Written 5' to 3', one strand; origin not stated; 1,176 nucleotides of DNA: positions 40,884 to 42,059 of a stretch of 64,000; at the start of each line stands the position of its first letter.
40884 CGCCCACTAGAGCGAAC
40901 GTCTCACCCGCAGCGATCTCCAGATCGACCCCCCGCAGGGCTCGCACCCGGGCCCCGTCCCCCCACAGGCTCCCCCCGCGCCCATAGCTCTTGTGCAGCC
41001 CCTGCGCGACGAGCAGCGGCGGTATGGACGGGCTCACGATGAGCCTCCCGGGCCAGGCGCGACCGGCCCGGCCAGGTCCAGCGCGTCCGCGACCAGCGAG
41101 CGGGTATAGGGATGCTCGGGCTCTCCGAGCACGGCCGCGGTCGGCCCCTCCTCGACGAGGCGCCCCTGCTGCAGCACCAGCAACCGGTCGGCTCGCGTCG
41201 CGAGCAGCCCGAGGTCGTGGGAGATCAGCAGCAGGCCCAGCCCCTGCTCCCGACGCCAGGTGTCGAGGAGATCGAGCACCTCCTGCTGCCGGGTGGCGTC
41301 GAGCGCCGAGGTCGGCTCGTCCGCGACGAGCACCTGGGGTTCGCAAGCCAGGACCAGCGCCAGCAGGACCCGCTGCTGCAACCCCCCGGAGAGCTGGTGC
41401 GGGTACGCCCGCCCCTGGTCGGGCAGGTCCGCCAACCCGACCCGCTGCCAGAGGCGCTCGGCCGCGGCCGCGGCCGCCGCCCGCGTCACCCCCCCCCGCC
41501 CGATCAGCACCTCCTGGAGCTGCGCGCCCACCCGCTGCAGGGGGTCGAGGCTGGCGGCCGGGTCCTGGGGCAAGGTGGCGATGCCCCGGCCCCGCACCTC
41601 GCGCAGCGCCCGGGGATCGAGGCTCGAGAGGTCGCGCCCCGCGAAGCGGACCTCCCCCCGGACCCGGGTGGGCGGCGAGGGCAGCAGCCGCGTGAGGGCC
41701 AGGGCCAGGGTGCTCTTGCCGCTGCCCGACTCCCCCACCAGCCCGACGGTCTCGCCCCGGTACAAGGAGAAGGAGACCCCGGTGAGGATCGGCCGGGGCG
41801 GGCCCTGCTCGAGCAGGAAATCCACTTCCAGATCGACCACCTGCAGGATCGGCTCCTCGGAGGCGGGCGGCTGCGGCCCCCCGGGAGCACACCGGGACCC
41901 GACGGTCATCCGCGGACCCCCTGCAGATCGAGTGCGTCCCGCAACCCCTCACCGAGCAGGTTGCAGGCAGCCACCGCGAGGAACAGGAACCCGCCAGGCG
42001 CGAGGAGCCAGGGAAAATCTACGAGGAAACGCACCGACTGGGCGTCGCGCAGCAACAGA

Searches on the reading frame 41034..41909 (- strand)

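Call 16: search_protein_families(library=pfam, proteins=[window:41034-41909:-], max_evalue=0.001)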
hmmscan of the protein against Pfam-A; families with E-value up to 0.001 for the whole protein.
window:41034-41909:- (291 aa): 7 families
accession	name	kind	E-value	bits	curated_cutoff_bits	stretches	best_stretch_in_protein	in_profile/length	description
PF00005.33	ABC_tran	-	1.2e-27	97.6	25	1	42-201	1-137/137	ABC transporter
PF13304.12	AAA_21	-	1.8e-07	32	27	1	161-236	226-303/304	AAA domain, putative AbiEii toxin, Type IV TA system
PF13401.12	AAA_22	-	7.6e-05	23.5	27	0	57-163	10-65/130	AAA domain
PF02463.25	SMC_N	-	8.5e-05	22.5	40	0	169-237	133-203/220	RecF/RecN/SMC N terminal domain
PF13481.12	AAA_25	-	0.00025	21.2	27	0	21-72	4-53/195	AAA domain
PF13555.12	AAA_29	-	0.0005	20.2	27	1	54-79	24-49/61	P-loop containing region of AAA domain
PF08352.17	oligo_HPY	-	0.00091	20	27.1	0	252-274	1-23/65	Oligopeptide/dipeptide transporter, C-terminal region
